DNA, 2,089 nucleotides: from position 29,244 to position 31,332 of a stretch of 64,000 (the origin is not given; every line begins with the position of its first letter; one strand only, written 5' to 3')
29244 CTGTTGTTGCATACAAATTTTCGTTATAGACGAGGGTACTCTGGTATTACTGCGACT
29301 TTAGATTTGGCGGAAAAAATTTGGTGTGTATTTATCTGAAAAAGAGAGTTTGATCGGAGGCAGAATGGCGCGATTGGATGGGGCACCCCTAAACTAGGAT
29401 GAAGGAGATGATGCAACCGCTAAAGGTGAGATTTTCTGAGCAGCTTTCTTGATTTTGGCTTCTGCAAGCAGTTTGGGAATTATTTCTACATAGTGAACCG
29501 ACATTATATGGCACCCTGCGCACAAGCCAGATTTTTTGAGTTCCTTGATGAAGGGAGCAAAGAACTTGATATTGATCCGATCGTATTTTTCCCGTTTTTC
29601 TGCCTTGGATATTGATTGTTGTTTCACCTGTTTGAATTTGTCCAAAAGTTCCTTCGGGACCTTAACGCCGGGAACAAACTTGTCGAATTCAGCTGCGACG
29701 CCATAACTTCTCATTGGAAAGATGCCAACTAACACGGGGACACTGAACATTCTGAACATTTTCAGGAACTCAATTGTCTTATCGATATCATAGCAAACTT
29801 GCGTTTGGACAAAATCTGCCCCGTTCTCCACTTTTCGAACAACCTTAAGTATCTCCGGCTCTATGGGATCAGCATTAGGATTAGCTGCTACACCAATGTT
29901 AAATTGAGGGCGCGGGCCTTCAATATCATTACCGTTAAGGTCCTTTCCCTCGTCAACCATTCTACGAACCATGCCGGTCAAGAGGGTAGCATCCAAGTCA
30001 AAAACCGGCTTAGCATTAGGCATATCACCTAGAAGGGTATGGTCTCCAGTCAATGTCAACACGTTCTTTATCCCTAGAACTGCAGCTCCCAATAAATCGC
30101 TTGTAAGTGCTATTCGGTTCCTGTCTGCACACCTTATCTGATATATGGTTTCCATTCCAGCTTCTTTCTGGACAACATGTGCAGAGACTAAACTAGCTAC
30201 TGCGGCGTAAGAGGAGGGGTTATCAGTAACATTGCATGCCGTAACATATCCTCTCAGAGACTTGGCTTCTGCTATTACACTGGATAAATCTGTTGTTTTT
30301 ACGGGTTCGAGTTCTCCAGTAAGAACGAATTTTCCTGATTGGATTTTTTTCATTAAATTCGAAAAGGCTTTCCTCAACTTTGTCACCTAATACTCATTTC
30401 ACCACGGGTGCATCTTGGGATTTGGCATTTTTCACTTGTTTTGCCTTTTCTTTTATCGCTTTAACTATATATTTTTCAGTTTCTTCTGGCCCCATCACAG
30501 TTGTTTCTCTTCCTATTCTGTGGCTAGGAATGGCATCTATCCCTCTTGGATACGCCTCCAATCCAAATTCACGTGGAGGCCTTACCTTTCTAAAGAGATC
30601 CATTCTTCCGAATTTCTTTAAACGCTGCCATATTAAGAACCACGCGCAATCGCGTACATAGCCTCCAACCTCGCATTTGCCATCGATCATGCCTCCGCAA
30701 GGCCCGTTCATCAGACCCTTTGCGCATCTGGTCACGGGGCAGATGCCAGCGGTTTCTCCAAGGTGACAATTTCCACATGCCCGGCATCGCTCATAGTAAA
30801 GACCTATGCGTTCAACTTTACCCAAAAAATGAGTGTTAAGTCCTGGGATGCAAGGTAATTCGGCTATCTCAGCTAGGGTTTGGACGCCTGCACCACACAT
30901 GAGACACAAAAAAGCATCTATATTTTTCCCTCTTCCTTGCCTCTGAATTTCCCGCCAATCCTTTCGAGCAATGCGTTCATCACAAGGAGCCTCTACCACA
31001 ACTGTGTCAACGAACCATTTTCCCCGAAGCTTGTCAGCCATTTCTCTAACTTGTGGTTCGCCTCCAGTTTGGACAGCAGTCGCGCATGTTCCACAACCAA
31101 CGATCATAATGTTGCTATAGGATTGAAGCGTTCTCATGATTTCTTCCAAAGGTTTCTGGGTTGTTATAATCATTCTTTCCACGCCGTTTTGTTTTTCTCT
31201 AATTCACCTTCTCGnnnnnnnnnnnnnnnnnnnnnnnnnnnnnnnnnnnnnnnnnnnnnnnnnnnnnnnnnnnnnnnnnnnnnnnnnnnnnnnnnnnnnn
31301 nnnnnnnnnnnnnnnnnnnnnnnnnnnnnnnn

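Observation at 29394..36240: Second metV-metF pair is divergently coupled to hdrA(-mvhD)-hdrC-hdrB: a putative flavin-based electron-bifurcating methylene reductase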

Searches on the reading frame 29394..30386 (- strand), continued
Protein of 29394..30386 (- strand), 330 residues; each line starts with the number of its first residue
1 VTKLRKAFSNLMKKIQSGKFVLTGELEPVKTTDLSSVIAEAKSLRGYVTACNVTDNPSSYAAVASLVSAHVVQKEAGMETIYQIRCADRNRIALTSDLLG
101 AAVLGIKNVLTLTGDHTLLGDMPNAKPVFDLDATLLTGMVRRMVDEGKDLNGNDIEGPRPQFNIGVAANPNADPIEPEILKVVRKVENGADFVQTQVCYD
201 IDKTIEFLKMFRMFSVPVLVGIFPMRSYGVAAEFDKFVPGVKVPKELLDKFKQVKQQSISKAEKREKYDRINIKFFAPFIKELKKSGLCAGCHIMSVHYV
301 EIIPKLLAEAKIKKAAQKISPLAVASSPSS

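Call 75: search_solved_structures(query=window:29394-30386:-, max_evalue=0.001)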
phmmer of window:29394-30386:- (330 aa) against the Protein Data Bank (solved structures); distinct sequences matched with E-value up to 0.001: 8.
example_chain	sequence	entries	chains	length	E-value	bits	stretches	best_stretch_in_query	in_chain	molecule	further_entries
6fcx_A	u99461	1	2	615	1.6e-12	50.8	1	54-298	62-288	Methylenetetrahydrofolate reductase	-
8qa4_A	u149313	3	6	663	2e-12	50.5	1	54-298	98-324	Methylenetetrahydrofolate reductase (NADPH)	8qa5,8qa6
8uy2_A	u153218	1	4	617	9.7e-10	41.6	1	62-261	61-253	Methylenetetrahydrofolate reductase-like protein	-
8uy1_D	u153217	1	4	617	9.9e-10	41.6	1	62-261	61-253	Methylenetetrahydrofolate reductase-like protein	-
6fnu_A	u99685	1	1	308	1.2e-09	41.3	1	61-307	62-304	Methylenetetrahydrofolate reductase 1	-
3apt_A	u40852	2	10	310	2.6e-05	27.1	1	168-254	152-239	Methylenetetrahydrofolate reductase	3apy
1v93_A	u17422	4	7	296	2.7e-05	27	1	168-254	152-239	5,10-Methylenetetrahydrofolate reductase | Methylenetetrahydrofolate reductase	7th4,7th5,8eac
7rml_A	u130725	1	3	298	0.00056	22.7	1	161-252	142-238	5,10-methylenetetrahydrofolate reductase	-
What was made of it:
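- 29394..30386 (-): metF2: MetF-type methylene-H4MPT/H4F reductase catalytic subunit (330 aa from GTG 30386). Only distant to solved MTHFRs, E about 1e-12 (call 75).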

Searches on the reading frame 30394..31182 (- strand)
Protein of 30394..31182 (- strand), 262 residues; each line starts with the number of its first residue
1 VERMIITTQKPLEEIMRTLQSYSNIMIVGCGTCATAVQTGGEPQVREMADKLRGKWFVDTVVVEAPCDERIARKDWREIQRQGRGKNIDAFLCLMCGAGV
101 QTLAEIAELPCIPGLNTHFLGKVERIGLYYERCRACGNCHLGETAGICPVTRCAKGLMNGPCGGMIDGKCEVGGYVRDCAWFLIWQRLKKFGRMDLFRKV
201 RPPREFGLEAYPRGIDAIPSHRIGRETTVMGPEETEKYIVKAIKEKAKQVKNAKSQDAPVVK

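Call 5: search_protein_families(library=pfam, proteins=[window:30394-31182:-])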
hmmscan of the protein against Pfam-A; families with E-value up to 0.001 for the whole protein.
window:30394-31182:- (262 aa): 1 family
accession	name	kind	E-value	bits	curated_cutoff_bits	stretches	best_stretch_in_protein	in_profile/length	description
PF12225.13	DUF5981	-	2.6e-32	110.8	23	1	113-206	2-94/95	Methylene-tetrahydrofolate reductase C terminal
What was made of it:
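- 30394..31173 (-): metV2: Cys-rich Fe-S subunit MetV (259 aa from ATG 31173; the stop lies 7 nt before the metF2 start). Pfam DUF5981, E=3e-32 (call 5).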

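Call 58: search_protein_families(library=ncbifam, proteins=[window:30394-31173:-], max_evalue=0.00001)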
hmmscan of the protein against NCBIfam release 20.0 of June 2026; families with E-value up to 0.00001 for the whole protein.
window:30394-31173:- (259 aa): 0 families

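Call 74: search_solved_structures(query=window:30394-31173:-, max_evalue=0.01)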
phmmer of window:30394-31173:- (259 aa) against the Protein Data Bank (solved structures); distinct sequences matched with E-value up to 0.01: 0.
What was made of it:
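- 30394..31173 (-): No solved homologue (call 74).
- Tried and rejected: (4) A PDB search for MetV found nothing (call 74), so there is no structural template for docking arguments.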
